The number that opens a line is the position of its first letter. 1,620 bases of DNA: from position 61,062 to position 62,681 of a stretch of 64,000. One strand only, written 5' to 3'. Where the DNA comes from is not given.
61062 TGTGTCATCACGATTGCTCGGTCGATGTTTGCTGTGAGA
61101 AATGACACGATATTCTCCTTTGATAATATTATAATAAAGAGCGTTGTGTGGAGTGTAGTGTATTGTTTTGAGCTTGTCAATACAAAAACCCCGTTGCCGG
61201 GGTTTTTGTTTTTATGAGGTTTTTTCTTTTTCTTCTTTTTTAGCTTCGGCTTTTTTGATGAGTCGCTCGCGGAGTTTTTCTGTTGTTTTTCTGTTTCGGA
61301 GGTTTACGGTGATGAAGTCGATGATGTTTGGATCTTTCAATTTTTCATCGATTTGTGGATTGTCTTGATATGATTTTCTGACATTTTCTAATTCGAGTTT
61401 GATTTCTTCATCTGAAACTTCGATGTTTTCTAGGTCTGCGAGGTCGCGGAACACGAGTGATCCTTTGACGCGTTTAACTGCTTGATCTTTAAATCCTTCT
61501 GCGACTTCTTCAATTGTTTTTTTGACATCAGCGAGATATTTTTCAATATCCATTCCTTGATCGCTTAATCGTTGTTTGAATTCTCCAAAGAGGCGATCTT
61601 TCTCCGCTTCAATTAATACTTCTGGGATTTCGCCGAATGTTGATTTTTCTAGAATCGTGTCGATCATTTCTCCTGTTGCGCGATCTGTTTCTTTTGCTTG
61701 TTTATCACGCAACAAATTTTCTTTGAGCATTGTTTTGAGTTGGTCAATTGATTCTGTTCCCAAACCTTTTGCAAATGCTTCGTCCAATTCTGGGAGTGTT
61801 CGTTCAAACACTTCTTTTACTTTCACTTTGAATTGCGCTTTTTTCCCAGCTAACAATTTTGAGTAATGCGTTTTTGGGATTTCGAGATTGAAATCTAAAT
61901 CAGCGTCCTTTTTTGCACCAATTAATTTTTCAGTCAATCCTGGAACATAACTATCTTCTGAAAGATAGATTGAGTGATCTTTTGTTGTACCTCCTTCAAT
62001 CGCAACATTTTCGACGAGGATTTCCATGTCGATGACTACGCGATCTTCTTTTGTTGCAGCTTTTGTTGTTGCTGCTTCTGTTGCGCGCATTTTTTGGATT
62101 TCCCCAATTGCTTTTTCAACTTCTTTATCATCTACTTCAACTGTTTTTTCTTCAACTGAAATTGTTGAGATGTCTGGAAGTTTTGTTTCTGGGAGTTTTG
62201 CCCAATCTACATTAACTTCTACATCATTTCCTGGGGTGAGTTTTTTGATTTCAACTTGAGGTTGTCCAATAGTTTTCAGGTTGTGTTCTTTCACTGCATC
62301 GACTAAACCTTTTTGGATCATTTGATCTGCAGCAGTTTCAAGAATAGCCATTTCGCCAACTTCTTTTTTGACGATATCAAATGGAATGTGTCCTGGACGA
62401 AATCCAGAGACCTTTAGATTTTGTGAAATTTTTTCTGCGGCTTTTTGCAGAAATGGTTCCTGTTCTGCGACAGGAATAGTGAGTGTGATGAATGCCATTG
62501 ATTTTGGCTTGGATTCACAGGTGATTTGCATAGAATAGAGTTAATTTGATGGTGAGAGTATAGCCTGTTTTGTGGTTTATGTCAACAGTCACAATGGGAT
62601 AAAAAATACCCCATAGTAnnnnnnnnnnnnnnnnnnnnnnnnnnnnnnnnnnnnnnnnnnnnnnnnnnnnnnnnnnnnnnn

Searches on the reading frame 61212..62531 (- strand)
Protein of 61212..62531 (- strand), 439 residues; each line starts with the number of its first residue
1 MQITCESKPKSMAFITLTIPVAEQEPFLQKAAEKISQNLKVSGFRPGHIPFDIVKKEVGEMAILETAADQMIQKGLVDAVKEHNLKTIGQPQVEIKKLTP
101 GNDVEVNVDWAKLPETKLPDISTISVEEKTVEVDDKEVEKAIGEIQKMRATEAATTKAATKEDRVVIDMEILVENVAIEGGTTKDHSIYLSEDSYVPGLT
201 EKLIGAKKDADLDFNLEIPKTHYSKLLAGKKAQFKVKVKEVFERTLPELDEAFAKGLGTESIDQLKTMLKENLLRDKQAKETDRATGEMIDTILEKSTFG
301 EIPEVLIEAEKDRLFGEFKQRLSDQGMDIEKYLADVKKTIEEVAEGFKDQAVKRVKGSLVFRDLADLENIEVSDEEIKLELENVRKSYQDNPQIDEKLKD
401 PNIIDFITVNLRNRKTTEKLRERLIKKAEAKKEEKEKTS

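Call 70: find_encoding_contigs(protein=window:61212-62531:-, flank=10000, max_places=1)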
Protein window:61212-62531:- (439 aa): 6 contigs read that carry it; 1 place shown.
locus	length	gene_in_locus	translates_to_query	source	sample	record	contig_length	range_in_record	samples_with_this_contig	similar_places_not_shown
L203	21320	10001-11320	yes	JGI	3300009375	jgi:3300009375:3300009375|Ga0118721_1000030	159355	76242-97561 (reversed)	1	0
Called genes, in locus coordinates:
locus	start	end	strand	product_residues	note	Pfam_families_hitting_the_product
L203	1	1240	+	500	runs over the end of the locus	PF05362:Lon_C, PF13541:ChlI, PF05496:RuvB_N (faint), PF00158:Sigma54_activat (faint), PF00493:MCM (faint), PF01078:Mg_chelatase, PF07728:AAA_5 (weak), PF13335:Mg_chelatase_C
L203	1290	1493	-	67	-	-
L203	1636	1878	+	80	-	PF01541:GIY-YIG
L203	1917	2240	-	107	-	-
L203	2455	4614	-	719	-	-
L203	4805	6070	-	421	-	PF01476:LysM, PF23473:LysM3_LYK4_5 (weak), PF01476:LysM, PF01551:Peptidase_M23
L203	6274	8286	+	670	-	PF03030:H_PPase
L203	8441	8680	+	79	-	-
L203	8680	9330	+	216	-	-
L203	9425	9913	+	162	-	-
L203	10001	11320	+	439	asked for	PF05697:Trigger_N, PF05698:Trigger_C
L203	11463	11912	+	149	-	-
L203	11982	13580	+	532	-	PF08757:CotH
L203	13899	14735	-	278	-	-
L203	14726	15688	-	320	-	PF06144:DNA_pol3_delta (weak), PF21694:DNA_pol3_delta_C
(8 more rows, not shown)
